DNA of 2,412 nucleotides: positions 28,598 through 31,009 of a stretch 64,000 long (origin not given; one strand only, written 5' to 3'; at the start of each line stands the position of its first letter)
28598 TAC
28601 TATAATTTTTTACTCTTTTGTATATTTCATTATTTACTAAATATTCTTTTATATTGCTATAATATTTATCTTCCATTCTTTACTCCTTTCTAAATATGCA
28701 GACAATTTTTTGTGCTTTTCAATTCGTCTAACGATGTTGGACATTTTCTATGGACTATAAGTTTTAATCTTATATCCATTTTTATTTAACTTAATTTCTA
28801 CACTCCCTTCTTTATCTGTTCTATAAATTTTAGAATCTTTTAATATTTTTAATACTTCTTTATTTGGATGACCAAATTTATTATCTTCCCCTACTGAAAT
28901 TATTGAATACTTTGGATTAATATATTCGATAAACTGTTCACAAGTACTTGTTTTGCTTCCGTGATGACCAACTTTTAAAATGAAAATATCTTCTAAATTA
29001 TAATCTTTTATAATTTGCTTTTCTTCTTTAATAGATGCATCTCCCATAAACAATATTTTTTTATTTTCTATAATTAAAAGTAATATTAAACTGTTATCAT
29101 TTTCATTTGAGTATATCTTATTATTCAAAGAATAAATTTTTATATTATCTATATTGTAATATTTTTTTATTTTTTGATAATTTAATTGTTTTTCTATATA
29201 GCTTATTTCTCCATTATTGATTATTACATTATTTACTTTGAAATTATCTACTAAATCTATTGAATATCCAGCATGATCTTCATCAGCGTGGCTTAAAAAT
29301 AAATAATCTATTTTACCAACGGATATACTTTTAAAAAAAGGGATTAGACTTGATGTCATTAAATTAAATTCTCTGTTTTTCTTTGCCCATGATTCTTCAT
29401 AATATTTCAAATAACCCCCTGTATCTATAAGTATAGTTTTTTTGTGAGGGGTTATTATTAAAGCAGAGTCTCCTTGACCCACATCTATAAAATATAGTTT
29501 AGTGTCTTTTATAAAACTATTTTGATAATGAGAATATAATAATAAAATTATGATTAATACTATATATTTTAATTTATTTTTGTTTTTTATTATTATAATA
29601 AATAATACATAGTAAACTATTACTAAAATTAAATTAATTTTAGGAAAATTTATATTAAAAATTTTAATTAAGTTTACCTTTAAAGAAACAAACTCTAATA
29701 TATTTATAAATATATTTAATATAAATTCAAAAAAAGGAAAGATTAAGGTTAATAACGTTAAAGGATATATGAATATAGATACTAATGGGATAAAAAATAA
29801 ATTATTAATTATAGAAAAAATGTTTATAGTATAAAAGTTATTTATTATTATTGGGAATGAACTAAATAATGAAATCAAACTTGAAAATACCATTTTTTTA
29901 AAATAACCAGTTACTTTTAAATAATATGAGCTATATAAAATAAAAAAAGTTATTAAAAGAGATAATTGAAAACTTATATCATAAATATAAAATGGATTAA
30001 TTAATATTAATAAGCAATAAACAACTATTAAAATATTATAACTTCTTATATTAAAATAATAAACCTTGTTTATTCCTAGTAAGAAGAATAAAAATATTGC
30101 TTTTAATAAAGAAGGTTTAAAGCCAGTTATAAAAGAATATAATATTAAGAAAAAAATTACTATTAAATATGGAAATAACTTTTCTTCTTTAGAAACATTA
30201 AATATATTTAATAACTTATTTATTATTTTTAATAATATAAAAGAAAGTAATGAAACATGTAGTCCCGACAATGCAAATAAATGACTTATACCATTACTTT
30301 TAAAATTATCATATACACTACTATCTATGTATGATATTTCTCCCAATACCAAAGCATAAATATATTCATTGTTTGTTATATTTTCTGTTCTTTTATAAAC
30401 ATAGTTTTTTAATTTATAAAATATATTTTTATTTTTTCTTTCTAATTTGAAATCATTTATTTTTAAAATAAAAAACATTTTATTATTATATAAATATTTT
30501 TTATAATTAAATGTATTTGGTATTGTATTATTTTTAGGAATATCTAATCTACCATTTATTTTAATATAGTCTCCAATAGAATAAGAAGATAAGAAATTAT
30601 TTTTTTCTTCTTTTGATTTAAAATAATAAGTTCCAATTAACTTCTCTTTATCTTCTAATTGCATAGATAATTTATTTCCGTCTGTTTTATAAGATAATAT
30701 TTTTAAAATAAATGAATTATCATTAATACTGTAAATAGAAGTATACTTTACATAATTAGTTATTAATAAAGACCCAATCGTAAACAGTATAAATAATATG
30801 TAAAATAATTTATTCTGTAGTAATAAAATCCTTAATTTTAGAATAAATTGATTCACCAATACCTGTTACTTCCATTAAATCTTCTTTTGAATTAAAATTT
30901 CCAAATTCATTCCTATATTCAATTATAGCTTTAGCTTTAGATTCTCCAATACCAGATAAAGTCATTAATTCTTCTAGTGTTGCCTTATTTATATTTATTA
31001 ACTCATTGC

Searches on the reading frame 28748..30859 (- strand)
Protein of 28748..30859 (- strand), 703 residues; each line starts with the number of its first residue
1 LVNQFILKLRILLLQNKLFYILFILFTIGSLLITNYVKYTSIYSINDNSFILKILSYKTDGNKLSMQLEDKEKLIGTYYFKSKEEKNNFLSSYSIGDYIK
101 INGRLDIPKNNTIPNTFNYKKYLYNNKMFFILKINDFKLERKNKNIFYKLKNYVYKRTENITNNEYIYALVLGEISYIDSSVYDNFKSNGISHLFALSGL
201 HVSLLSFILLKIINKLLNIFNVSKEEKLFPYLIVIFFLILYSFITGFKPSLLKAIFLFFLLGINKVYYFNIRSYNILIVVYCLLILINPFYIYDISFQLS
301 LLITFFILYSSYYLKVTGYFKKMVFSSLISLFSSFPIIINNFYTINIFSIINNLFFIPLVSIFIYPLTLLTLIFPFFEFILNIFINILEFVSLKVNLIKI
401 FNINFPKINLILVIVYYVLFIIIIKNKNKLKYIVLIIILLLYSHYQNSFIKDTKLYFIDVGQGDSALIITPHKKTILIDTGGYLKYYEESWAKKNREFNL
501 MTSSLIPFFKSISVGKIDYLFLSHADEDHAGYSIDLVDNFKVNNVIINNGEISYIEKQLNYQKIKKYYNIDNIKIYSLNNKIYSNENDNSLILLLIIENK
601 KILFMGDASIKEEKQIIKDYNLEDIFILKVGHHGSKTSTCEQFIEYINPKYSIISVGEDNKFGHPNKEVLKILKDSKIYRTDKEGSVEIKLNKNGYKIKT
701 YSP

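Call 20: search_protein_families(library=pfam, proteins=[window:28748-30859:-], max_evalue=0.00001)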
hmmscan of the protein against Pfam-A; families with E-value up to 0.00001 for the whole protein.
window:28748-30859:- (703 aa): 3 families
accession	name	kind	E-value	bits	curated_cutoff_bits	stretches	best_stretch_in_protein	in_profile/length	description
PF03772.21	Competence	-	2.5e-41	142.2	23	1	170-424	1-264/270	Competence protein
PF00753.33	Lactamase_B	-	3.4e-14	53.7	22.7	1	459-657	2-195/196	Metallo-beta-lactamase superfamily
PF13567.11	DUF4131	-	1.4e-08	35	31.6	1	88-136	116-161/165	Domain of unknown function (DUF4131)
